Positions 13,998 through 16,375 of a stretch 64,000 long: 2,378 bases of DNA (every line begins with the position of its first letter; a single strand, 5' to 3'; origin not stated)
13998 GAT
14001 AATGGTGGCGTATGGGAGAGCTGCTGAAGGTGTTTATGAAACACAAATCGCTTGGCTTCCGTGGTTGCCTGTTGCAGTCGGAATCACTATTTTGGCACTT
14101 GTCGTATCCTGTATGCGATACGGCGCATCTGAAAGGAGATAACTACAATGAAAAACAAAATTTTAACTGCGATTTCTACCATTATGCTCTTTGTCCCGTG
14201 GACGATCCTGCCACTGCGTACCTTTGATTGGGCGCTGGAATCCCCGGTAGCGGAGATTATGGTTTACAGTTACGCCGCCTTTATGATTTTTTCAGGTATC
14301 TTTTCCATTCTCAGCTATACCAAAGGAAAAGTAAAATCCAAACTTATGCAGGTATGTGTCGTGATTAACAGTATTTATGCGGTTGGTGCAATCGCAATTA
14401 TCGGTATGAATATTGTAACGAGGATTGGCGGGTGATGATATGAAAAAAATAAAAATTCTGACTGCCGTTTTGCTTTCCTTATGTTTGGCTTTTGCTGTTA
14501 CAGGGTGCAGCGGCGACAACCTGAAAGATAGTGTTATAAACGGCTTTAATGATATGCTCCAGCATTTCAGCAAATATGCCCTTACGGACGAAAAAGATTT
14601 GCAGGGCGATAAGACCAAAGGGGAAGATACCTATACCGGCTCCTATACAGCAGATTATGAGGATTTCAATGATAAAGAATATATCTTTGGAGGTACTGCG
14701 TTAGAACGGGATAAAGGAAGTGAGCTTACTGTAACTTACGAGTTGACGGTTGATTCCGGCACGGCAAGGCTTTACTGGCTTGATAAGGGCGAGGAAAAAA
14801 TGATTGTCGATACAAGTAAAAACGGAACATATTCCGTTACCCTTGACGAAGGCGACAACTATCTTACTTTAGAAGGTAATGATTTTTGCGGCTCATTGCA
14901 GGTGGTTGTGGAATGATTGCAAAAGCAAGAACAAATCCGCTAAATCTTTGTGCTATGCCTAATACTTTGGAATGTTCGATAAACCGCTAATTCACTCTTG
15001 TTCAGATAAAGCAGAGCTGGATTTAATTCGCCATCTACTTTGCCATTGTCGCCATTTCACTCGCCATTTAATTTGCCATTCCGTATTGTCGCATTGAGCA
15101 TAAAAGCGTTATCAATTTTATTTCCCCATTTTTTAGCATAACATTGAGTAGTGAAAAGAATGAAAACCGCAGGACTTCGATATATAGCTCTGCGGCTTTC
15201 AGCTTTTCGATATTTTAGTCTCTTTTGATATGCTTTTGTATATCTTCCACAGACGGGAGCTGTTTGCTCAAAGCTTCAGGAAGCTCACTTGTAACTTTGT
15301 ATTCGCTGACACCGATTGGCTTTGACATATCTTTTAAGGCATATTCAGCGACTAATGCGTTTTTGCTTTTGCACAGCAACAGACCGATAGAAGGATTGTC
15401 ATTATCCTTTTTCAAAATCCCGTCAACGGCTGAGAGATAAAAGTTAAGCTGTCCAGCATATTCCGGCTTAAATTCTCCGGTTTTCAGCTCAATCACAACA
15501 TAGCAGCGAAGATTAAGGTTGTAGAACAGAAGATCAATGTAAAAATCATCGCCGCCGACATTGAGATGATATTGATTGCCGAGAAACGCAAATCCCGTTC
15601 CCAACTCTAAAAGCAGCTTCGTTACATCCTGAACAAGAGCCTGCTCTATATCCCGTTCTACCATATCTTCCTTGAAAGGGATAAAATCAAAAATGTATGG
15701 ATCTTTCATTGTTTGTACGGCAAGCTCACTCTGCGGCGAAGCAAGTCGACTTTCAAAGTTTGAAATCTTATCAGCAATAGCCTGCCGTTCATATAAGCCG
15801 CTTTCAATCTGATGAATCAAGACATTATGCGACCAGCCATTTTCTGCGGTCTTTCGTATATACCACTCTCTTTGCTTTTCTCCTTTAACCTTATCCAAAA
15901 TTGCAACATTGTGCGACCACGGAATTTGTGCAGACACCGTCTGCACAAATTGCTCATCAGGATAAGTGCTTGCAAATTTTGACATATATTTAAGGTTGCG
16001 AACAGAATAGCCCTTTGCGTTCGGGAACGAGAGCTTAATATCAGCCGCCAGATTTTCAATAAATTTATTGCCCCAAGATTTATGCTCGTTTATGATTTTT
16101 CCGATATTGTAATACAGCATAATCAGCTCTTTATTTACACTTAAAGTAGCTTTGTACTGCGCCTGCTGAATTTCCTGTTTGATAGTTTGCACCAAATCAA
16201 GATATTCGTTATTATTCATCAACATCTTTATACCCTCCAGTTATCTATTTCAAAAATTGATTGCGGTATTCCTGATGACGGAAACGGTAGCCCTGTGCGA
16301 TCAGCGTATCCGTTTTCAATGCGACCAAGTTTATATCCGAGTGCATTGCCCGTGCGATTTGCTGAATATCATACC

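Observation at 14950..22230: Tn916-like regulation/recombination module without a conjugation or mobilization module, carrying a DUF1016 PDDEXK nuclease under ImmA/XRE control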

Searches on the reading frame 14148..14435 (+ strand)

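Call 7: search_protein_families(library=pfam, proteins=[window:14148-14435:+], max_evalue=0.01)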
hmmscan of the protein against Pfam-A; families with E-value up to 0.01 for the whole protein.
window:14148-14435:+ (95 aa): 1 family
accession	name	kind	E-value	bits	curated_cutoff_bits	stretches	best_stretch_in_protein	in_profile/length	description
PF03729.18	DUF308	-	0.0024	18.5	25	1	37-85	23-72/73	Short repeat of unknown function (DUF308)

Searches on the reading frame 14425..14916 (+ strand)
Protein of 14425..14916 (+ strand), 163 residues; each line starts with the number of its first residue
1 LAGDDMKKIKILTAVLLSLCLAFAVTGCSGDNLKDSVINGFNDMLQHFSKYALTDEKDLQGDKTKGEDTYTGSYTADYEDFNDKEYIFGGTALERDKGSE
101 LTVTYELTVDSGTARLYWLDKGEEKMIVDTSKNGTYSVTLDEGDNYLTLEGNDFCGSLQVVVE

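Call 7: search_protein_families(library=pfam, proteins=[window:14425-14916:+], max_evalue=0.01)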
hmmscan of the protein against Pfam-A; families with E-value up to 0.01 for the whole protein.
window:14425-14916:+ (163 aa): 0 families

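Call 16: find_encoding_contigs(protein=window:14440-14916:+, flank=10000, max_places=10)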
Protein window:14440-14916:+ (158 aa): 24 contigs read that carry it; 10 places shown.
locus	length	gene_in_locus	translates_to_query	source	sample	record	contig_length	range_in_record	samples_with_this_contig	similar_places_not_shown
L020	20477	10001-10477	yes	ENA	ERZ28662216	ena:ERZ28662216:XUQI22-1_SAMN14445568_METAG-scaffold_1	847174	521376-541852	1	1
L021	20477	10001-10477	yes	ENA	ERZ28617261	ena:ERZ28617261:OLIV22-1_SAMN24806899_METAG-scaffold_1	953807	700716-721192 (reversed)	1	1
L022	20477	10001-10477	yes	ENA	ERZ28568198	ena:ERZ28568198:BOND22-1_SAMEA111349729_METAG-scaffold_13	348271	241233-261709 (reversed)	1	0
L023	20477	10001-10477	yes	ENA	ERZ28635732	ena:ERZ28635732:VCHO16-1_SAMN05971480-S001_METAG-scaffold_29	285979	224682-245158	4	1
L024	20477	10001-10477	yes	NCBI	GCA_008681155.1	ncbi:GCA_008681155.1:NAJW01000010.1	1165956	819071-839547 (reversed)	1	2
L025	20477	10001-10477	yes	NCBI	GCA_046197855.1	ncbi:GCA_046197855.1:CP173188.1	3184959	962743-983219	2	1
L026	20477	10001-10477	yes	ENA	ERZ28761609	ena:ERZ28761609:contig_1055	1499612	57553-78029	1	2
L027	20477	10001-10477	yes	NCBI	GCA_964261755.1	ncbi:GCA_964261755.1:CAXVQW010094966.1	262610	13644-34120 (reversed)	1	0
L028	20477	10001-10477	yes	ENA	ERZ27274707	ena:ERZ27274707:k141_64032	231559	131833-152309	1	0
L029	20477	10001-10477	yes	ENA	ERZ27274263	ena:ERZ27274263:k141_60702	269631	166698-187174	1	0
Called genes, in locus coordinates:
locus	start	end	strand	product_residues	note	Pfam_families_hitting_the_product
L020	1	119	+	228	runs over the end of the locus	PF01613:Flavin_Reduct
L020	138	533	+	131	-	PF10604:Polyketide_cyc2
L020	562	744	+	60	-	PF13783:DUF4177 (weak)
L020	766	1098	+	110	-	PF12675:DUF3795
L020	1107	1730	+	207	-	PF08713:DNA_alkylation, PF13646:HEAT_2 (faint), PF02985:HEAT (faint)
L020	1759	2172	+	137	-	PF12663:DUF3788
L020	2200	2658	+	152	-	PF00903:Glyoxalase, PF12681:Glyoxalase_2, PF22677:Ble-like_N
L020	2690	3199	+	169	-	PF13673:Acetyltransf_10, PF00583:Acetyltransf_1, PF13508:Acetyltransf_7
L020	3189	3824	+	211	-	PF06445:GyrI-like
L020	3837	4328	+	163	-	PF00302:CAT (weak)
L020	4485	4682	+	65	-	-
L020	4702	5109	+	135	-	-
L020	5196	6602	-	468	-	PF00512:HisKA, PF02518:HATPase_c, PF13589:HATPase_c_3 (weak)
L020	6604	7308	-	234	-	PF00072:Response_reg, PF00486:Trans_reg_C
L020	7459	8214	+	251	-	PF00005:ABC_tran, PF13304:AAA_21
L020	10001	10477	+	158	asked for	-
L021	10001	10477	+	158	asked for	-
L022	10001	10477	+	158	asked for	-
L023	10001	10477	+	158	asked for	-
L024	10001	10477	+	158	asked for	-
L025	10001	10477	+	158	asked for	-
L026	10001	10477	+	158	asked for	-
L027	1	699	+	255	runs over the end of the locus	PF01048:PNP_UDP_1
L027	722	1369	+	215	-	PF01613:Flavin_Reduct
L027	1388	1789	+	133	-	PF10604:Polyketide_cyc2, PF03364:Polyketide_cyc (weak)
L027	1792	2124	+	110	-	PF12675:DUF3795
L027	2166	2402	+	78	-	-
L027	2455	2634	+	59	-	-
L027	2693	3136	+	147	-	-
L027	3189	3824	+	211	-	PF06445:GyrI-like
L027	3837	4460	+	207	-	PF00302:CAT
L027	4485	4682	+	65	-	-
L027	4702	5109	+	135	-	-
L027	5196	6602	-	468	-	PF00512:HisKA, PF02518:HATPase_c, PF13589:HATPase_c_3 (weak)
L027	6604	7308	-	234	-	PF00072:Response_reg, PF00486:Trans_reg_C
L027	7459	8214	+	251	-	PF00005:ABC_tran, PF13304:AAA_21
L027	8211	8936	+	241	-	PF12730:ABC2_membrane_4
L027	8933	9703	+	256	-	PF12730:ABC2_membrane_4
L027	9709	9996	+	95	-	-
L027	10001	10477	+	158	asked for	-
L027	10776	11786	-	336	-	PF17761:DUF1016_N, PF06250:YhcG_C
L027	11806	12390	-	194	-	PF06114:Peptidase_M78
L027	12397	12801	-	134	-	PF12844:HTH_19, PF13560:HTH_31, PF01381:HTH_3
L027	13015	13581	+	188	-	-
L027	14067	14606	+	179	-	PF08281:Sigma70_r4_2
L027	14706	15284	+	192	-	PF02452:PemK_toxin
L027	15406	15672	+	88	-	-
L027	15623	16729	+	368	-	PF14657:Arm-DNA-bind_4, PF14659:Phage_int_SAM_3, PF22022:Phage_int_M (weak), PF00589:Phage_integrase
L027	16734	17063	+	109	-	PF21983:NikA-like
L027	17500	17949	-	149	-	PF13560:HTH_31 (weak), PF01381:HTH_3 (weak)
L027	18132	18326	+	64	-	-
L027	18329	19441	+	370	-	PF14657:Arm-DNA-bind_4, PF14659:Phage_int_SAM_3, PF00589:Phage_integrase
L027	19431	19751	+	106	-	PF21983:NikA-like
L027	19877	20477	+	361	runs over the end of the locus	PF13481:AAA_25, PF06745:ATPase, PF03796:DnaB_C (weak)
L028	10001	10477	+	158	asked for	-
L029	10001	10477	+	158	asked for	-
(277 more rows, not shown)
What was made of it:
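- In L027 the Xis/Int part is replaced by other integrases (call 16).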

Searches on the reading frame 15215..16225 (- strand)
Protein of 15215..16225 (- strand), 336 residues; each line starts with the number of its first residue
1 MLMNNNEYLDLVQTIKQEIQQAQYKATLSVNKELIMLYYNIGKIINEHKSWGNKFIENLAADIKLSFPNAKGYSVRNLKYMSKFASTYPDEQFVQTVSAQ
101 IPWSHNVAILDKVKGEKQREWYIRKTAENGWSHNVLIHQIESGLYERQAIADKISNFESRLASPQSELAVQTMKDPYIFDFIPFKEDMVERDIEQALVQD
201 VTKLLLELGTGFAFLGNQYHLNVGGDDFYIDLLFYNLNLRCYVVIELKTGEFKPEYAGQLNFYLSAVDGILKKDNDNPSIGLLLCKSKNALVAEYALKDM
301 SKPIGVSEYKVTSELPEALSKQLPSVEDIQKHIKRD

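Call 5: search_protein_families(library=pfam, proteins=[window:15215-16225:-], max_evalue=0.01)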
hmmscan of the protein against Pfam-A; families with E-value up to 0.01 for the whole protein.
window:15215-16225:- (336 aa): 2 families
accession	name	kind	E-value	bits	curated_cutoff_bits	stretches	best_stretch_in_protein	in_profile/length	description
PF06250.17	YhcG_C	-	1.8e-65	220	32.5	1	171-324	2-157/157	YhcG PDDEXK nuclease domain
PF17761.7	DUF1016_N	-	3.4e-43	147.5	32.8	1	15-147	2-137/137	DUF1016 N-terminal domain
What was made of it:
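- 15215..16225 (-): YhcG-family PDDEXK nuclease (DUF1016_N + YhcG_C), the third gene of the repressor operon. It is a passenger specific to this lineage. Pfam E 2e-65 (call 5).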

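Call 54: search_protein_families(library=ncbifam, proteins=[window:15215-16225:-], max_evalue=0.01)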
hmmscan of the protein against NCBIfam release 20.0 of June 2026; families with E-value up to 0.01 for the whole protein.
window:15215-16225:- (336 aa): 0 families

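Call 57: search_protein_families(library=padloc, proteins=[window:15215-16225:-], max_evalue=0.01)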
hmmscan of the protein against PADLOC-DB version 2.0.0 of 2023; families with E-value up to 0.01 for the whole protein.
window:15215-16225:- (336 aa): 31 families (the best 25 are shown)
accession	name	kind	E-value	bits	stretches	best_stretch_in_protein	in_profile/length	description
PDLC04795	PDC-S02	-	1.9e-147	489.1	1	4-334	20-351/357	-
PDLC04831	PDC-S02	-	3.3e-145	481.9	1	4-335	7-339/346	-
PDLC04810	PDC-S02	-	1.2e-137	456.9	1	4-334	7-351/355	-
PDLC04803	PDC-S02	-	4.6e-102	339.3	1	70-332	7-263/269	-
PDLC04807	PDC-S02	-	2.7e-93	311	1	5-326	10-338/351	-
PDLC04826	PDC-S02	-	7.9e-81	268.9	1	4-213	7-217/222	-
PDLC04813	PDC-S02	-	8.4e-75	248.5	1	168-334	3-169/175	-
PDLC04822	PDC-S02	-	1.2e-73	246.3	1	9-287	11-286/294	-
PDLC04811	PDC-S02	-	5.3e-56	187.2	1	4-164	8-169/172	-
PDLC04827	PDC-S02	-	5.5e-52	174.7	1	4-224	6-230/234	-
PDLC04798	PDC-S02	-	1e-50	170.8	1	172-332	50-212/222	-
PDLC04804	PDC-S02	-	4.8e-50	168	1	7-189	10-194/203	-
PDLC04820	PDC-S02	-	1.3e-49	167.1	1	10-311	28-304/332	-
PDLC01464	PD_DExK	-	6e-44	147.5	2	103-246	1-126/126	"CAS-I,CAS-II,CAS-III,CAS-IV,CAS-V,CAS-VI; associated"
PDLC04800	PDC-S02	-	4.2e-41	138.3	1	2-120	5-126/129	-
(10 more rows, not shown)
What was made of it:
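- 15215..16225 (-): PADLOC PDC-S02 E 2e-147 (call 57).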

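Call 71: find_homologous_proteins(query=window:15215-16225:-, max_evalue=1e-30)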
Query window:15215-16225:- (336 aa): 7994 proteins with E <= 1e-30 among 8000 candidates; the best 120 are listed.
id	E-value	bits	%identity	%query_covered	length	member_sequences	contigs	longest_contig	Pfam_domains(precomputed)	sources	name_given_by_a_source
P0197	6.5e-219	744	99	100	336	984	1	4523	PF17761.8,PF06250.18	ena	-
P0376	2.7e-210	715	99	96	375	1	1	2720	PF17761.8,PF06250.18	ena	-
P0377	9.4e-207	704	62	99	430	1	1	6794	PF17761.8,PF06250.18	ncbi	-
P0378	4.5e-202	688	91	100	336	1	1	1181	PF17761.8,PF06250.18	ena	-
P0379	2.9e-201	686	91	100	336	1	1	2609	PF17761.8,PF06250.18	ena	-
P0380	5.1e-201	685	90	100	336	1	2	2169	PF17761.8,PF06250.18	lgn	-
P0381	3.7e-200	682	89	100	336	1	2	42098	PF17761.8,PF06250.18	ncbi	-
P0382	2.7e-199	679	90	99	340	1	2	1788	PF17761.8,PF06250.18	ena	-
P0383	1.1e-196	671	89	99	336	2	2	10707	PF17761.8,PF06250.18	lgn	-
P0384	1.6e-196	670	88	100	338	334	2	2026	PF17761.8,PF06250.18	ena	-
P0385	2.7e-196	669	88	100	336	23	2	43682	PF17761.8,PF06250.18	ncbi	-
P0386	8.6e-196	668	88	99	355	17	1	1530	PF17761.8,PF06250.18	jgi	-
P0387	1.8e-195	667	86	100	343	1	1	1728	PF17761.8,PF06250.18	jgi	jgi:predicted nuclease of restriction endonuclease-like (RecB) superfamily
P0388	2.0e-195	666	87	99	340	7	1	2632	PF17761.8,PF06250.18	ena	-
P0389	2.1e-195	666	98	90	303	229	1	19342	PF17761.8,PF06250.18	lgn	-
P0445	3.7e-191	652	85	100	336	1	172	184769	PF17761.8,PF06250.18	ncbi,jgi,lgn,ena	jgi:predicted nuclease of restriction endonuclease-like (RecB) superfamily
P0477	5.4e-190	649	84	100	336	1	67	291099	PF17761.8,PF06250.18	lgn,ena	-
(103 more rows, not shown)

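Call 72: find_encoding_contigs(protein=P0445, flank=4000, max_places=6)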
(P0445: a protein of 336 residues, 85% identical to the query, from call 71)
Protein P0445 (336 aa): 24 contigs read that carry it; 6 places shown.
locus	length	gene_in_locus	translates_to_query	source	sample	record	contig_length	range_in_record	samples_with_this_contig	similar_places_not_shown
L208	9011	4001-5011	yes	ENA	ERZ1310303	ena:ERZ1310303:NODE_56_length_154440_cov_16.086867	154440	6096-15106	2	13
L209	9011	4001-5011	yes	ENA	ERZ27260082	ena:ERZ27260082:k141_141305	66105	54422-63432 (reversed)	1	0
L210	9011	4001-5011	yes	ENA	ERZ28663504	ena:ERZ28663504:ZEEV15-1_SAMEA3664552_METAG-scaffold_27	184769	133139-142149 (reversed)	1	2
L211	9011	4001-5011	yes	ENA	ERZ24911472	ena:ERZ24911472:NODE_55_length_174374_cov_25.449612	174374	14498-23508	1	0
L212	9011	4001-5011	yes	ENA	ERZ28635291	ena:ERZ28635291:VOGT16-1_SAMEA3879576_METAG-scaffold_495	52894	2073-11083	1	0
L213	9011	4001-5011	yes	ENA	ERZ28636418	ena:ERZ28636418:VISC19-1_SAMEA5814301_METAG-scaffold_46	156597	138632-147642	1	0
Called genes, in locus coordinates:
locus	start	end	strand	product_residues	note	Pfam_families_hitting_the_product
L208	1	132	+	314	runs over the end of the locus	PF02195:ParB_N, PF17762:HTH_ParB (faint)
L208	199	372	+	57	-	-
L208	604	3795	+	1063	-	PF08341:TED (weak), PF13620:CarboxypepD_reg (faint), PF17210:SdrD_B (faint), PF17802:SpaA, PF11974:bMG3 (faint), PF17802:SpaA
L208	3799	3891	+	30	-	-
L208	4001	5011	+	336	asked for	PF17761:DUF1016_N, PF06250:YhcG_C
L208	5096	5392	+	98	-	PF20648:DUF6809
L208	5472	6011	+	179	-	-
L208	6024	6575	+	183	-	-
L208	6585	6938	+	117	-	PF18843:LPD28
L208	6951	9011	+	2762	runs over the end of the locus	PF28553:WH_1, PF28554:DUF8437, PF00176:SNF2-rel_dom (faint), PF04851:ResIII (weak), PF28555:Helicase_dom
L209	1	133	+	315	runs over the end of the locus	PF02195:ParB_N, PF17762:HTH_ParB (faint)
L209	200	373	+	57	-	-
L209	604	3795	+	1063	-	PF08341:TED (weak), PF13620:CarboxypepD_reg (faint), PF17210:SdrD_B (faint), PF17802:SpaA, PF11974:bMG3 (faint), PF17802:SpaA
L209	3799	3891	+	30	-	-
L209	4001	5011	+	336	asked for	PF17761:DUF1016_N, PF06250:YhcG_C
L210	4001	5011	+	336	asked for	PF17761:DUF1016_N, PF06250:YhcG_C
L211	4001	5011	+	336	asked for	PF17761:DUF1016_N, PF06250:YhcG_C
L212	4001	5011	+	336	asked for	PF17761:DUF1016_N, PF06250:YhcG_C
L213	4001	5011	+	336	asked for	PF17761:DUF1016_N, PF06250:YhcG_C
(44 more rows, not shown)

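Call 73: find_encoding_contigs(protein=P0477, flank=4000, max_places=6)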
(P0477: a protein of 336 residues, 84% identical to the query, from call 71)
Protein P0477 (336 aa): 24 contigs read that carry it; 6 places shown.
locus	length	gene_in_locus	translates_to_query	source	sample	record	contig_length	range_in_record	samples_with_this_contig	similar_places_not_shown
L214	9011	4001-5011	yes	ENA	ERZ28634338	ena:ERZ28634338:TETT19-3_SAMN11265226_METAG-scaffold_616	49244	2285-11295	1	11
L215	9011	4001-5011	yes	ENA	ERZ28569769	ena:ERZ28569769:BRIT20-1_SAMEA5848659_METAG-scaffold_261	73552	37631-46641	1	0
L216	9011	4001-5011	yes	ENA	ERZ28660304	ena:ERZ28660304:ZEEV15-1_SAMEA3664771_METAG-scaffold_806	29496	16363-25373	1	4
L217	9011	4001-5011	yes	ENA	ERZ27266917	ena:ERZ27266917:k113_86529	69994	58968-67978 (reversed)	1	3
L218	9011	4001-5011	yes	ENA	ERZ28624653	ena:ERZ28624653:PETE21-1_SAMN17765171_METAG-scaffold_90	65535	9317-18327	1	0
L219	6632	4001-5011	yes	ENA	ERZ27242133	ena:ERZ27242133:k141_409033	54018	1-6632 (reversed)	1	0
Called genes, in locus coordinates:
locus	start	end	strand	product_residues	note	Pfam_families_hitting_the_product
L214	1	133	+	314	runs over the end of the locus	PF02195:ParB_N, PF17762:HTH_ParB (faint)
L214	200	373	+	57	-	-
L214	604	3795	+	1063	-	PF08341:TED (weak), PF13620:CarboxypepD_reg (faint), PF17210:SdrD_B (faint), PF17802:SpaA, PF11974:bMG3 (faint), PF17802:SpaA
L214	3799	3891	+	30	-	-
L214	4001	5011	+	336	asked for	PF17761:DUF1016_N, PF06250:YhcG_C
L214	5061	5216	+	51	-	-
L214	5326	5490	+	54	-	-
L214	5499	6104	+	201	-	PF02661:Fic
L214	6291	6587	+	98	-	PF20648:DUF6809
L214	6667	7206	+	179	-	-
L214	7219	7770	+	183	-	-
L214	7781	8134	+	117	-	PF18843:LPD28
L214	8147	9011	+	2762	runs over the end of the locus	PF07669:Eco57I (faint), PF28553:WH_1, PF28554:DUF8437, PF00176:SNF2-rel_dom (faint), PF04851:ResIII (weak), PF28555:Helicase_dom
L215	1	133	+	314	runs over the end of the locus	PF02195:ParB_N, PF17762:HTH_ParB (faint)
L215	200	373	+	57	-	-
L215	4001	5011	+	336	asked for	PF17761:DUF1016_N, PF06250:YhcG_C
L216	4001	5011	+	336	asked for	PF17761:DUF1016_N, PF06250:YhcG_C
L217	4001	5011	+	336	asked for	PF17761:DUF1016_N, PF06250:YhcG_C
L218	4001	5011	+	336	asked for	PF17761:DUF1016_N, PF06250:YhcG_C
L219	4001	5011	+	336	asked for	PF17761:DUF1016_N, PF06250:YhcG_C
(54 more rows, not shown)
